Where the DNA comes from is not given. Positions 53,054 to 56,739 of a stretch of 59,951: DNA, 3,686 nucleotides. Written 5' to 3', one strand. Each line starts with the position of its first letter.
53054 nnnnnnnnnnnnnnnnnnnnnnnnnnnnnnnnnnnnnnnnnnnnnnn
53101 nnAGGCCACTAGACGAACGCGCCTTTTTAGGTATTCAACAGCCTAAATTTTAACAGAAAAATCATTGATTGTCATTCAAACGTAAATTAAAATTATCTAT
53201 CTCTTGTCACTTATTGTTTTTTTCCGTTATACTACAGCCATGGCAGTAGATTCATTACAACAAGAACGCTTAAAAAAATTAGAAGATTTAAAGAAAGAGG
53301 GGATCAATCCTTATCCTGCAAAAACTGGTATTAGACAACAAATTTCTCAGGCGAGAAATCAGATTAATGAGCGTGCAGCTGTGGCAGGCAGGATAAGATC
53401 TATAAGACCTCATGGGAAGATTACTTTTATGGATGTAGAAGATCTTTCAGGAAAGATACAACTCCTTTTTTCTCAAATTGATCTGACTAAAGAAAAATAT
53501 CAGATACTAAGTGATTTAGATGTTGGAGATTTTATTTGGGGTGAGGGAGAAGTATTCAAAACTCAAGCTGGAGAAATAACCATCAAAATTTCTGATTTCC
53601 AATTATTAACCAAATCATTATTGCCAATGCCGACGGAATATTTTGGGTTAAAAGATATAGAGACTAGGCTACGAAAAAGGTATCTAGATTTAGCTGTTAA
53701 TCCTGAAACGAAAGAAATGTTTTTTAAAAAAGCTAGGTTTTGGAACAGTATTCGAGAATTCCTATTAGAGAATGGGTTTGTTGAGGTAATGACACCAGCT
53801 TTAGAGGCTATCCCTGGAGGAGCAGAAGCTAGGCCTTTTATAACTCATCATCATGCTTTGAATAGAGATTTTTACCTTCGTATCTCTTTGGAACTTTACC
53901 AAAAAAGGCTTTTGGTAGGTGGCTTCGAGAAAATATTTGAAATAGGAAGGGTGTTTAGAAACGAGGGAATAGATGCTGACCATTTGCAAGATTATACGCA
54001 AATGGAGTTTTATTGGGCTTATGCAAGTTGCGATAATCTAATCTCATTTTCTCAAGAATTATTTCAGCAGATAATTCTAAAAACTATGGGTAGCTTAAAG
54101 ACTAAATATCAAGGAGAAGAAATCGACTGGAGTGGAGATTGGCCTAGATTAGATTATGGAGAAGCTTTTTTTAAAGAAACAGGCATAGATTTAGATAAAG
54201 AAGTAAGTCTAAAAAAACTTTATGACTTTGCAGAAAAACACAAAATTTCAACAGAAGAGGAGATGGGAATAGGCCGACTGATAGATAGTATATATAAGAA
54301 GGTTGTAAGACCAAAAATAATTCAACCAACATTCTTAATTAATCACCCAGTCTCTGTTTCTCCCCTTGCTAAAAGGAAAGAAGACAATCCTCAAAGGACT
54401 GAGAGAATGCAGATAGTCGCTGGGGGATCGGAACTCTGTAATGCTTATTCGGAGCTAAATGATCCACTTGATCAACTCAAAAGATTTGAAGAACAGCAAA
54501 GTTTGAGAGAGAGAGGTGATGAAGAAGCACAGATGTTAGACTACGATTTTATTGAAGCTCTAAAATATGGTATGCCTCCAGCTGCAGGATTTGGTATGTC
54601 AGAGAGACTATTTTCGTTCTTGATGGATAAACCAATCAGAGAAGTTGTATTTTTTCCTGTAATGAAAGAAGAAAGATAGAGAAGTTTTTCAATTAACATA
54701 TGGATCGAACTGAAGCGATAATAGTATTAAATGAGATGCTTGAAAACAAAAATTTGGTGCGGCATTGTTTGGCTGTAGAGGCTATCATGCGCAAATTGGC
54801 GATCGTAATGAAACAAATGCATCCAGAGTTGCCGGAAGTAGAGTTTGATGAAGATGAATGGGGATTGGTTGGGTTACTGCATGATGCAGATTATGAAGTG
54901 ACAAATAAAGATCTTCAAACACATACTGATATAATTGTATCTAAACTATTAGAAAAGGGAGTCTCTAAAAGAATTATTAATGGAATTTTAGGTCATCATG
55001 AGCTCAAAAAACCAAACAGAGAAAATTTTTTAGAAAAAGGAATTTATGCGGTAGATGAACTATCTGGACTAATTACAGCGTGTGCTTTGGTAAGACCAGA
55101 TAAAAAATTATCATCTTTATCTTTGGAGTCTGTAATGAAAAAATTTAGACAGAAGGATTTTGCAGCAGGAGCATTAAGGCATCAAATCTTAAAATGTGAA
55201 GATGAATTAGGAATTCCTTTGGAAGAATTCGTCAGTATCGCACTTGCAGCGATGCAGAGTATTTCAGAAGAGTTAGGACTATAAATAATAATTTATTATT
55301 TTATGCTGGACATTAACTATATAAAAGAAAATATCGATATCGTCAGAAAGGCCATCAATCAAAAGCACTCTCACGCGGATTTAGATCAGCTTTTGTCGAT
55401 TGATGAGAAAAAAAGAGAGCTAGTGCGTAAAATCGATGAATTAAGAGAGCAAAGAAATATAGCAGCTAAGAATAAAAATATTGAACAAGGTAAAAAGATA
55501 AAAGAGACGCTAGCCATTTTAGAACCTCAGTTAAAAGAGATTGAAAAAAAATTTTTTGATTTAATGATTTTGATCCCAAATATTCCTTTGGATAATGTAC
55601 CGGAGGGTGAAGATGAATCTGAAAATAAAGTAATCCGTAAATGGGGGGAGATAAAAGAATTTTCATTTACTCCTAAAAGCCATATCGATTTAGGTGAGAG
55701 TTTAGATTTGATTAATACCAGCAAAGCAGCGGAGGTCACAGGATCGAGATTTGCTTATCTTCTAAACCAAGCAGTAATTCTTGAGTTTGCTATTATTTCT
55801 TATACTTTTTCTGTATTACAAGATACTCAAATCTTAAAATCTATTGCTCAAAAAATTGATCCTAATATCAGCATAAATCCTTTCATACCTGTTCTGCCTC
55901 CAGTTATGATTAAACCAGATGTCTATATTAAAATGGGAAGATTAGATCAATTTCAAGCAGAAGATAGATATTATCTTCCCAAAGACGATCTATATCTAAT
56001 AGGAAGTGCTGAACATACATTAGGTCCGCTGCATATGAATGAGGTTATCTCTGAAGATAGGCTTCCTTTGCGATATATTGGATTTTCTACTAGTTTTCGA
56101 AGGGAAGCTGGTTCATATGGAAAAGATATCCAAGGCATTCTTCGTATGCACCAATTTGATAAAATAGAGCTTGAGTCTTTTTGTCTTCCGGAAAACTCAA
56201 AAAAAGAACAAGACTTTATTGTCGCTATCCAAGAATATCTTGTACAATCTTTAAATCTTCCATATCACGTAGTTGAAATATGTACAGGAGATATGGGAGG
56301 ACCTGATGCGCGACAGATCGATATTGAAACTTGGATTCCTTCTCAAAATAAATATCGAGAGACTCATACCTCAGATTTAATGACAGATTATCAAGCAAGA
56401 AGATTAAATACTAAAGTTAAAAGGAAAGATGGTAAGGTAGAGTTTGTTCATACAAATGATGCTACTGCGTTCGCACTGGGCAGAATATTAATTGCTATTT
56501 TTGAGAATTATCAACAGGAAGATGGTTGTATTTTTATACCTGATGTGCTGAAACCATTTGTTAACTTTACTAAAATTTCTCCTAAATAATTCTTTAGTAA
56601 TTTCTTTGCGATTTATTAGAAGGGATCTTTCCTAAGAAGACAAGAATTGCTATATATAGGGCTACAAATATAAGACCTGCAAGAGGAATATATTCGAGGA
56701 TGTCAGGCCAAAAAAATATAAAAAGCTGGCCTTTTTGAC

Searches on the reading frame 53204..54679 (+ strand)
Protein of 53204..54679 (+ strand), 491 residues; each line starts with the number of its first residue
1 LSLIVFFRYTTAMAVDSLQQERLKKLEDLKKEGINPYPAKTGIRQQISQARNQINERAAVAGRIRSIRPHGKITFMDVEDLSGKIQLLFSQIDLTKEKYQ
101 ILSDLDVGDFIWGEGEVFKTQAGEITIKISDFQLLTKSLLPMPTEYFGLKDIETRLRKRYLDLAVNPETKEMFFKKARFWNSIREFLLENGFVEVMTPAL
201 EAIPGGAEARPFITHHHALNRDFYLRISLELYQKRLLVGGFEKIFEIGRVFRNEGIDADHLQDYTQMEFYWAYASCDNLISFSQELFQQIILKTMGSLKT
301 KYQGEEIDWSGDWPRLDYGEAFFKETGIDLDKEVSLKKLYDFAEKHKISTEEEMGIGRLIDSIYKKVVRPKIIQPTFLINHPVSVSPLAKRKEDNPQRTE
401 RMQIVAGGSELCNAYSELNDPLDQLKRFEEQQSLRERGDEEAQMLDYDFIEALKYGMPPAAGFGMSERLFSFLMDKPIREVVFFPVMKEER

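Call 70: search_protein_families(library=pfam, proteins=[window:53204-54679:+], max_evalue=0.001)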
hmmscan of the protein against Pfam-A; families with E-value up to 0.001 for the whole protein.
window:53204-54679:+ (491 aa): 3 families
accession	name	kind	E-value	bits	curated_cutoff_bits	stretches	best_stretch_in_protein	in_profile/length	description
PF00152.25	tRNA-synt_2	-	3.2e-75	253.5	25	1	152-487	2-307/308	tRNA synthetases class II (D, K and N)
PF01336.31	tRNA_anti-codon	-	1.6e-14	54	27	1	60-135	3-75/75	OB-fold nucleic acid binding domain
PF01409.25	tRNA-synt_2d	-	7.8e-06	26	19.8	1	243-291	104-154/246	tRNA synthetases class II core domain (F)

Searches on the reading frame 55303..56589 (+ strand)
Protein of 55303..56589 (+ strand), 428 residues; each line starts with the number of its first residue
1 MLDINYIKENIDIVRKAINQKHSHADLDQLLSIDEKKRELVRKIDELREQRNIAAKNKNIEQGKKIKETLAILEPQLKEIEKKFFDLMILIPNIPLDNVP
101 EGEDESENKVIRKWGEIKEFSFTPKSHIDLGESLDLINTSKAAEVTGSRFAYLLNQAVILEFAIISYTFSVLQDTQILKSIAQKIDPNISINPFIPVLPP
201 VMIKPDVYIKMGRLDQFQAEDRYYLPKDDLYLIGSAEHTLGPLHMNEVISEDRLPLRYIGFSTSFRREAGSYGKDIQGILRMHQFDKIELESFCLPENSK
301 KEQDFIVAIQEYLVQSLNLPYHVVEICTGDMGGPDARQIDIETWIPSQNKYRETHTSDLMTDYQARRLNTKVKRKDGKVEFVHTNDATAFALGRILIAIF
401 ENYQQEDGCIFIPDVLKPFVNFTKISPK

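Call 70: search_protein_families(library=pfam, proteins=[window:55303-56589:+], max_evalue=0.001)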
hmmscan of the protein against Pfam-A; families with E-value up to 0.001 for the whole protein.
window:55303-56589:+ (428 aa): 2 families
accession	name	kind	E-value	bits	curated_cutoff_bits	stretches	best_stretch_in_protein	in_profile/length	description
PF00587.30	tRNA-synt_2b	-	4.6e-33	115.2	29.3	1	227-403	8-179/179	tRNA synthetase class II core domain (G, H, P, S and T)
PF02403.27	Seryl_tRNA_N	-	2.4e-16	60.3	28.2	1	1-95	1-108/108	Seryl-tRNA synthetase N-terminal domain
